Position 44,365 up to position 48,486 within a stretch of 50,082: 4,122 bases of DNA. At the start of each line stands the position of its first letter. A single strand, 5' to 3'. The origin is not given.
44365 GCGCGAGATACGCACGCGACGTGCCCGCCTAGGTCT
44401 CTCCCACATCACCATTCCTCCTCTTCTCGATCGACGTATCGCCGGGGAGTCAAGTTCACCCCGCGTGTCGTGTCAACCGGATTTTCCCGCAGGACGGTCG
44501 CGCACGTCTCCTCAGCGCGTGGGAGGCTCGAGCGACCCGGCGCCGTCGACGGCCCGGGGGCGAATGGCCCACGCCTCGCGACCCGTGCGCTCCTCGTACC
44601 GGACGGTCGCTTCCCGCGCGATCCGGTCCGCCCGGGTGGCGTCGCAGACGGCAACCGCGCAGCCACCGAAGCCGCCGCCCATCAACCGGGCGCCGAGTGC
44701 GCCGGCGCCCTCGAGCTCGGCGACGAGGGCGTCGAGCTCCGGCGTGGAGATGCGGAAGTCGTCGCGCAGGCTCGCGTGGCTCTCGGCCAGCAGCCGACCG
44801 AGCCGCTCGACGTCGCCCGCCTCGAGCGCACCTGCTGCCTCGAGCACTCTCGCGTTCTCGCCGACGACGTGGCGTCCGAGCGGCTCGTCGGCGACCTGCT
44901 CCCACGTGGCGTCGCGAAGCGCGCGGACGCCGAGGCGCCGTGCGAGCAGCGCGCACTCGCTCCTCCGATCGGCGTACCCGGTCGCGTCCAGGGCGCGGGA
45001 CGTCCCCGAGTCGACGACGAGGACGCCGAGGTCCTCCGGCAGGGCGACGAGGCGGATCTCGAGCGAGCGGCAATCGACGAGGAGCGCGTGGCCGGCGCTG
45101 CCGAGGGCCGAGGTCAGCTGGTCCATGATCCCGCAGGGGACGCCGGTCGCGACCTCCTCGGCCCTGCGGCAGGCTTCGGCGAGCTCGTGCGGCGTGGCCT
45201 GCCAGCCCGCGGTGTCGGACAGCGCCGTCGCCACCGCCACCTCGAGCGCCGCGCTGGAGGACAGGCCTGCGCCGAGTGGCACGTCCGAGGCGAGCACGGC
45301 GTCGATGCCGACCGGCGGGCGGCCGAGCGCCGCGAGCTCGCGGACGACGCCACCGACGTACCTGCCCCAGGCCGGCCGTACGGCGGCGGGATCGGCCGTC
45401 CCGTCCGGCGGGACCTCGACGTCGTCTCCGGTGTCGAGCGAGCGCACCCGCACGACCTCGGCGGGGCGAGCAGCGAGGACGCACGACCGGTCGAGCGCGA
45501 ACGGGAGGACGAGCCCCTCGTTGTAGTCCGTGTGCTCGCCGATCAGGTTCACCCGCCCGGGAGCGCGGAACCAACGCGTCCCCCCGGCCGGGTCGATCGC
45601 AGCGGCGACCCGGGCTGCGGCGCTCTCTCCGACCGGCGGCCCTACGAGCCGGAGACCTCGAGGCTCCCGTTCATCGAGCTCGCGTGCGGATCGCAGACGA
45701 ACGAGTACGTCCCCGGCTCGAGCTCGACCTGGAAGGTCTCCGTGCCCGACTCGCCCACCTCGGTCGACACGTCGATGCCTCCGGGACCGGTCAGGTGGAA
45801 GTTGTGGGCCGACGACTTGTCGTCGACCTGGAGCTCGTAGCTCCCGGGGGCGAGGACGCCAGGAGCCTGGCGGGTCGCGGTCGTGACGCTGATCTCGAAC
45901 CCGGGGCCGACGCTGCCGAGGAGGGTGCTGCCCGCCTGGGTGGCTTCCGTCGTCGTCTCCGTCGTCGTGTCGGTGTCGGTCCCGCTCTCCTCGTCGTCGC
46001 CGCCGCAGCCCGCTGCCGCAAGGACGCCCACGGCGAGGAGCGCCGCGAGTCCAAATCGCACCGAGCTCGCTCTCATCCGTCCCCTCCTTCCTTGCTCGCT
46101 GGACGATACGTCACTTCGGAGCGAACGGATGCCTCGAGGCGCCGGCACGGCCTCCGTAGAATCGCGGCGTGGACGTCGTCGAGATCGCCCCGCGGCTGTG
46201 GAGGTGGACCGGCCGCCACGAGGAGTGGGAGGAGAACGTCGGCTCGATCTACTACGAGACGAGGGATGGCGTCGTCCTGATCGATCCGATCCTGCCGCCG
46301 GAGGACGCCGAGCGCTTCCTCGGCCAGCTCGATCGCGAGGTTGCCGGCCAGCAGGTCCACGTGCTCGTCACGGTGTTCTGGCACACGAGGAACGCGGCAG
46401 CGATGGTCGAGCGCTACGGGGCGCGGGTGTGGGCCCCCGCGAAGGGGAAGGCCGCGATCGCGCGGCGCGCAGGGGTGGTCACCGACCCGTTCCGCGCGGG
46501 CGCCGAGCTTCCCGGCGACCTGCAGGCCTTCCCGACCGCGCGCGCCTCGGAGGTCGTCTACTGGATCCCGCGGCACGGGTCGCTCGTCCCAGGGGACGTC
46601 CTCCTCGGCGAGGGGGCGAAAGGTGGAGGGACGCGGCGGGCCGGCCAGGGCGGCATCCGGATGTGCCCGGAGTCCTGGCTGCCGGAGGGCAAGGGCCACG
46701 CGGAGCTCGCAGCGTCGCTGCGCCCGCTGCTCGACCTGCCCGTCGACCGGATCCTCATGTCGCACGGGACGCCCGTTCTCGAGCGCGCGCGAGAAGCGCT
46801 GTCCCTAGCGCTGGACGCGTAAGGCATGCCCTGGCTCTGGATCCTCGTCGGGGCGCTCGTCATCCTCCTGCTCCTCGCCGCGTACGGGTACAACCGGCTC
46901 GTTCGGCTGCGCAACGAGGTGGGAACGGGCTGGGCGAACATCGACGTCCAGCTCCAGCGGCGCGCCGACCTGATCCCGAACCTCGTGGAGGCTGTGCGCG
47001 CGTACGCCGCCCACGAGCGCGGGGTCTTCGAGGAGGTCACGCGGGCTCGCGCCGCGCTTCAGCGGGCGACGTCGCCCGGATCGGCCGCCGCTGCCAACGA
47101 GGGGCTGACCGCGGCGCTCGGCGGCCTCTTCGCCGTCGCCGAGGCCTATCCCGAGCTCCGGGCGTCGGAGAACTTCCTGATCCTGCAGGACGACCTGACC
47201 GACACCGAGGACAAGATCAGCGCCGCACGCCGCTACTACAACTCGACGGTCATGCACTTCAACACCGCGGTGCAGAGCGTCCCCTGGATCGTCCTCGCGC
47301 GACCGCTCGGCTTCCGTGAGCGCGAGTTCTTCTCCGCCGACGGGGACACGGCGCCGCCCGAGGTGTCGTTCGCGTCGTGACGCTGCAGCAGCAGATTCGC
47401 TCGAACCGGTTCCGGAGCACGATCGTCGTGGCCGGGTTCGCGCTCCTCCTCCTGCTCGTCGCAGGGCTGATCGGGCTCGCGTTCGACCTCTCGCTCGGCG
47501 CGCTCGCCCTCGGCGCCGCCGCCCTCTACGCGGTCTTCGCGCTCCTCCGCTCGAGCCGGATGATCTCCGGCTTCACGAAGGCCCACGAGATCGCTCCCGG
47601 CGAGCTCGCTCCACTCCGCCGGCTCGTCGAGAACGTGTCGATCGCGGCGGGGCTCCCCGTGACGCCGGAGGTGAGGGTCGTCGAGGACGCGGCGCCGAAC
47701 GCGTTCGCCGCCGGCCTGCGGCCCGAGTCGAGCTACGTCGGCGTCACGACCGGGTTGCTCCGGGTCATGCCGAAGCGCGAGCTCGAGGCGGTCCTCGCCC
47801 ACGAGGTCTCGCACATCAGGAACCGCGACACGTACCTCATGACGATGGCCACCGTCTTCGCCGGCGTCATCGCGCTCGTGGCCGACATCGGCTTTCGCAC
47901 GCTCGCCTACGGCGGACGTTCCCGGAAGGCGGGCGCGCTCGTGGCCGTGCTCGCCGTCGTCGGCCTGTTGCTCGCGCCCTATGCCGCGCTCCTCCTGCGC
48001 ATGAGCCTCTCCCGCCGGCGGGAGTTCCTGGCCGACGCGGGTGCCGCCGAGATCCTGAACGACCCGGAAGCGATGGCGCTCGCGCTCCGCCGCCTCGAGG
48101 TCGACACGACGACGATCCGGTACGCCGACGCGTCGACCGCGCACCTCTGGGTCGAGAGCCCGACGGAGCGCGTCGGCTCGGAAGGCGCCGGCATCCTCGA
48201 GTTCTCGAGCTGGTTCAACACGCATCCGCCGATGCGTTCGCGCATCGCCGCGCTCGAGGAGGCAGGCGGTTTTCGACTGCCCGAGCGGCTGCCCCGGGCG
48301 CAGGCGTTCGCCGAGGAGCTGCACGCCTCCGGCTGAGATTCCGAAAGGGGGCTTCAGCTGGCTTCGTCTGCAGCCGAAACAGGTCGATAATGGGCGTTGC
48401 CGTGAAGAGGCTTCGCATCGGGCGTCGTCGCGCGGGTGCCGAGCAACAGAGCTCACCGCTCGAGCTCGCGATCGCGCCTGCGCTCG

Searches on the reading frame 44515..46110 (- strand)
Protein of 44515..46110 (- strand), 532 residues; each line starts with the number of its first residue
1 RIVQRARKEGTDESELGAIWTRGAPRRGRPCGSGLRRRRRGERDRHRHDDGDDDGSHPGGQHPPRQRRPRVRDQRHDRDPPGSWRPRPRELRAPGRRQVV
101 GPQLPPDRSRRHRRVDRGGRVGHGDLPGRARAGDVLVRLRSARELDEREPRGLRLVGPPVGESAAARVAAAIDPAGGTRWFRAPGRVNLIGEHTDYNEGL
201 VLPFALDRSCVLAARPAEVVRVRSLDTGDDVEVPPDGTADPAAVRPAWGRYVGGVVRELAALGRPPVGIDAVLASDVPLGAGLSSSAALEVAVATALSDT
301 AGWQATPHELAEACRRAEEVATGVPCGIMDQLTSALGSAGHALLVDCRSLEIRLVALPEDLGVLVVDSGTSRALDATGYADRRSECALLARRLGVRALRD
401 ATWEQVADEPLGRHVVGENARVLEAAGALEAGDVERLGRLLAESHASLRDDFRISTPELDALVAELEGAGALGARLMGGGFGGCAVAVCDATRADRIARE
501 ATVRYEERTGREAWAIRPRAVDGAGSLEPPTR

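Call 74: search_protein_families(library=pfam, proteins=[window:44515-46110:-], max_evalue=0.001)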
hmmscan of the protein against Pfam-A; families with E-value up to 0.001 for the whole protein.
window:44515-46110:- (532 aa): 3 families
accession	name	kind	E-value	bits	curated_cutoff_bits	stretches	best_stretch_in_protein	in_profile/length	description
PF10509.15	GalKase_gal_bdg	-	1.6e-18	66.4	23.1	1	179-216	12-49/49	Galactokinase galactose-binding signature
PF00288.32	GHMP_kinases_N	-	8.5e-18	64.8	22.3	1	251-337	2-86/87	GHMP kinases N terminal domain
PF08544.19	GHMP_kinases_C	-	1.5e-16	61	21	1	426-501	2-79/85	GHMP kinases C terminal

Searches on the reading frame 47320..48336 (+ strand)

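Call 72: search_protein_families(library=pfam, proteins=[window:47320-48336:+], max_evalue=0.00001)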
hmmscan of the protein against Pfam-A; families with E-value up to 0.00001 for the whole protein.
window:47320-48336:+ (338 aa): 1 family
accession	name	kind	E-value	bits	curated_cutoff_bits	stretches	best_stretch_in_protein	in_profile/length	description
PF01435.24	Peptidase_M48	-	1.5e-33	116.6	20.3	1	98-314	6-184/186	Peptidase family M48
